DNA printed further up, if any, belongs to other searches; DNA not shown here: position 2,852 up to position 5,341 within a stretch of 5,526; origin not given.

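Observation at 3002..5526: RHH antitoxin-like gene leading into a 729-aa orphan: candidate non-canonical two-gene (toxin-antitoxin or defence-like) module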

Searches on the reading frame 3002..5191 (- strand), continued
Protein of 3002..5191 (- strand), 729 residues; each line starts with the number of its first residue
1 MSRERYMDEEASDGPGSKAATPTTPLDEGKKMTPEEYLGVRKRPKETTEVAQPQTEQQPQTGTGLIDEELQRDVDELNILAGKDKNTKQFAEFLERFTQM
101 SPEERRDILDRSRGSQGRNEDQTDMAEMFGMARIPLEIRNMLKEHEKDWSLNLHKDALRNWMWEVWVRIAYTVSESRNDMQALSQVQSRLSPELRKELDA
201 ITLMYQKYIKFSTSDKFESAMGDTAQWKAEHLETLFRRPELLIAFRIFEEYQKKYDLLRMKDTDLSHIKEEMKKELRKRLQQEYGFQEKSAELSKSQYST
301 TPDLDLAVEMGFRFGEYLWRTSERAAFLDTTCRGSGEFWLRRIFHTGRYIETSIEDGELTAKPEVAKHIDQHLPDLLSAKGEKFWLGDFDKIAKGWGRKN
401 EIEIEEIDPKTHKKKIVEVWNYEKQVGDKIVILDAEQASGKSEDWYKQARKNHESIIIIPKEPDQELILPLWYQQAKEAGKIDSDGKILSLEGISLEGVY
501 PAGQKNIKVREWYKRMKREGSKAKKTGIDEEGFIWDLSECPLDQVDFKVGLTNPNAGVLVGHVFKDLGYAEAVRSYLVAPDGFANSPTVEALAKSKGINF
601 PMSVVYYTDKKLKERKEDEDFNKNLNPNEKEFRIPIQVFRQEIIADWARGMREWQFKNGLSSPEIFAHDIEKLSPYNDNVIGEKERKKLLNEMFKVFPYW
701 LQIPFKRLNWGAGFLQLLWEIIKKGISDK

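Call 65: predict_structure(alignment_id=A2)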
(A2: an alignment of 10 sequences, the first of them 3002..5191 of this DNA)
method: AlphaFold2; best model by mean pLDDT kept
length: 729 residues; sequences in the alignment: 10
mean_pLDDT: 64.4   pTM: 0.52
mean pLDDT of the five models: 64.4, 63.5, 57.9, 56.2, 54.9
residues with pLDDT >= 90: 30; 70-90: 293; 50-70: 236; < 50: 170
segments of 3 or more residues with pLDDT < 50: 1-67, 80-88, 109-129, 292-295, 389-408, 412-427, 492-501, 553-562
pLDDT, mean of each block of 10 residues (from residue 1): 30 30 30 33 30 28 44 53 47 63 56 37 42 70 60 74 85 65 81 86 80 65 59 83 88 80 85 94 78 52 83 86 65 60 70 81 84 57 59 32 41 40 45 71 69 61 63 66 70 42 67 79 64 69 70 47 55 77 85 77 71 81 63 65 88 88 85 85 87 71 54 61 59
secondary structure, 60 per line:
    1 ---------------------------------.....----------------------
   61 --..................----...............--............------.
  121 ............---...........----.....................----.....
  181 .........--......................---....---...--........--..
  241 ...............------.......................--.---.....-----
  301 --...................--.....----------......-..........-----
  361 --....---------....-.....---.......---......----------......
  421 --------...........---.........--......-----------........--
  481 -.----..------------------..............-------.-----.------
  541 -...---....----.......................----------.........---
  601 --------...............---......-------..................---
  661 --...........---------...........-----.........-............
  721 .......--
elements in order (helices of 4 or more, strands of 3 or more residues): H34-38 H63-80 H85-99 H102-113 H120-132 H136-146 H151-171 H176-189 H192-213 H217-220 H229-236 H239-255 H262-284 H291-295 H304-321 H324-328 H339-344 H346-355 H363-366 H376-379 H381-385 H389-395 E399-404 E415-420 E429-434 H435-439 H443-451 E454-459 H471-478 H507-520 H548-551 H556-578 H589-597 H609-623 H627-632 H640-657 H663-673 H683-693 H699-707 H709-727

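Call 68: fold_search(model_id=the predicted structure, library=pdb)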
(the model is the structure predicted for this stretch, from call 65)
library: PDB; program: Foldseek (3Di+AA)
matches with E <= 10: 35; with E <= 0.001: 0
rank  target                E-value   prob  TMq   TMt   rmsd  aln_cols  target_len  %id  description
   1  7z7n_E                9.2e-01  0.03  0.08  0.05  27.2       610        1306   12  Mot1E1434Q:TBP:DNA - substrate recognition state (released 2023-03-29)
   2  8g08_d                2.0e+00  0.06  0.07  0.11  35.2       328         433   13  Cryo-EM structure of SQ31f-bound Mycobacterium smegmatis ATP synthase rotational state 1 (backbone model) (released 2023-02-15)
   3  8pv6_CR               2.4e+00  0.02  0.08  0.09  25.3       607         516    8  Chaetomium thermophilum pre-60S State 3 - post-5S rotation with Rix1 complex with Foot - composite structure (released 2023-11-15)
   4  8w9z_D                2.9e+00  0.02  0.09  0.10  31.8       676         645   13  The cryo-EM structure of the Nicotiana tabacum PEP-PAP (released 2024-03-13)
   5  3krw_A                3.9e+00  0.08  0.07  0.08  13.3       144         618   17  Human GRK2 in complex with Gbetgamma subunits and balanol (soak) (released 2010-02-16)
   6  4wzi_A                4.1e+00  0.03  0.10  0.13  22.3       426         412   12  Crystal structure of crosslink stabilized long-form PDE4B (released 2015-03-11)
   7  8gl8_I                4.1e+00  0.03  0.10  0.11  25.0       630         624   12  The Type 9 Secretion System Extended Translocon - SprA-PorV-PPI-RemZ-SkpA-SprE complex (released 2024-01-31)
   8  5veu_F                4.3e+00  0.04  0.08  0.11  16.1       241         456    7  Human Cytochrome P450 3A5 (CYP3A5) (released 2017-11-15)
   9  6ny5_A                5.1e+00  0.04  0.08  0.13  23.4       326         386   12  Crystal structure of the PUM-HD domain of S. pombe Puf1 in complex with RNA (released 2019-07-03)
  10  8va9_A                5.1e+00  0.03  0.06  0.16  20.3       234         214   14  Crystal structure of FeII/MnII CtCADD from Chlamydia trachomatis (released 2024-11-06)
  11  6knd                  5.4e+00  0.09  0.08  0.24  14.9       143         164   15  The C-terminal Domain of Translation Initiation Factor 5 at low pH (released 2020-06-17)
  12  7nkl_d                5.4e+00  0.02  0.07  0.12  25.1       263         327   14  Mycobacterium smegmatis ATP synthase b-delta state 2 (released 2021-11-03)
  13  8v3b_a                5.6e+00  0.02  0.10  0.14  26.1       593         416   12  Computational Designed Nanocage O43_129_+4 (released 2024-03-13)
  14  7zds_C                5.6e+00  0.01  0.06  0.07  28.8       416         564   12  IF(apo/as isolated) conformation of CydDC mutant (E500Q.C) (Dataset-18) (released 2023-04-19)
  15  3cxn_B                5.8e+00  0.04  0.06  0.17  15.9       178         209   13  Structure of the Urease Accessory Protein UreF from Helicobacter pylori (released 2009-05-12)
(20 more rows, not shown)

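Call 73: fold_search(model_id=the predicted structure, library=viral)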
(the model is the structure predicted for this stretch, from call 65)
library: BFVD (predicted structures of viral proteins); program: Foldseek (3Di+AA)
matches with E <= 10: 40; with E <= 0.001: 0
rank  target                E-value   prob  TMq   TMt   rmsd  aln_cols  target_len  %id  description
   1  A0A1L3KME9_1          6.3e-02  0.18  0.09  0.06  28.2       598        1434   11  (no name in the UniProt tables at hand)
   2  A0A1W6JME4            5.7e-01  0.08  0.10  0.08  51.6       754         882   11  Tail tape measure protein [Lactococcus phage AM9]
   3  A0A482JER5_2          1.0e+00  0.02  0.06  0.05  38.1       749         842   14  (no name in the UniProt tables at hand)
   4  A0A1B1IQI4            1.3e+00  0.02  0.08  0.07  40.4       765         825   12  (no name in the UniProt tables at hand)
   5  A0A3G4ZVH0            1.5e+00  0.02  0.08  0.06  27.4       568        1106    9  Ankyrin repeat protein [Edafosvirus sp.]
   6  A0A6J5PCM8            1.6e+00  0.03  0.08  0.07  34.9       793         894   11  Uncharacterized protein [uncultured Caudovirales phage]
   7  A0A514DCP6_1          2.9e+00  0.04  0.09  0.08  27.0       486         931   13  RNA-dependent RNA polymerase [Picornavirales sp.]
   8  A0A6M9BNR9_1          2.9e+00  0.01  0.09  0.08  27.8       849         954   11  RNA-directed RNA polymerase (Fragment) [Lactuca sativa picorna-like virus]
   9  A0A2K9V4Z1            3.0e+00  0.01  0.07  0.06  43.0       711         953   14  Lysozyme [Erwinia phage vB_EamP-S2]
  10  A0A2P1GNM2            3.3e+00  0.06  0.10  0.23  20.4       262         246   13  M1 [Wuhan spiny eel influenza virus]
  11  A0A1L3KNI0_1          3.3e+00  0.03  0.12  0.07  35.4       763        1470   10  (no name in the UniProt tables at hand)
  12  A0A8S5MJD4            3.6e+00  0.15  0.05  0.23   7.6        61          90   10  Uncharacterized protein [CrAss-like virus sp. ctcfK29]
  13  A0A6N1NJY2            3.6e+00  0.02  0.09  0.11  28.1       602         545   11  Zinc ABC transporter ATP-binding protein [Tupanvirus soda lake]
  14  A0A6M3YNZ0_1          3.8e+00  0.04  0.11  0.08  27.6       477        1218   12  Polyprotein [Picornavirales sp.]
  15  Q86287                3.9e+00  0.04  0.07  0.11  23.1       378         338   13  Structural protein VP9 [Rice ragged stunt virus (isolate Thailand)]
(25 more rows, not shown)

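Call 87: search_protein_families(library=pfam, proteins=[L027:2-304:+], max_evalue=0.1)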
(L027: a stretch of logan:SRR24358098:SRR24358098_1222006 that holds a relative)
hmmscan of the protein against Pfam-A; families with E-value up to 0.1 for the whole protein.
L027:2-304:+ (100 aa): 1 family
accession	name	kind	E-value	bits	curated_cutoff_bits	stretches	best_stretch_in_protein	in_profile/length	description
PF03803.21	Scramblase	-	0.066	13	25.4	1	7-47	34-74/221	Scramblase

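Call 99: find_related_loci(query=A3, collection=viral_contigs, flank=8000)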
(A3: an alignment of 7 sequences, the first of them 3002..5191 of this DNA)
Query A3 (729 aa) in viral_contigs; peptide patterns used: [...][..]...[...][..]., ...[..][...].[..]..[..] (x = any residue, [..] = any of these).
31 stretches matched a pattern, but none encodes a relative of the query by tblastn (E <= 1e-3).
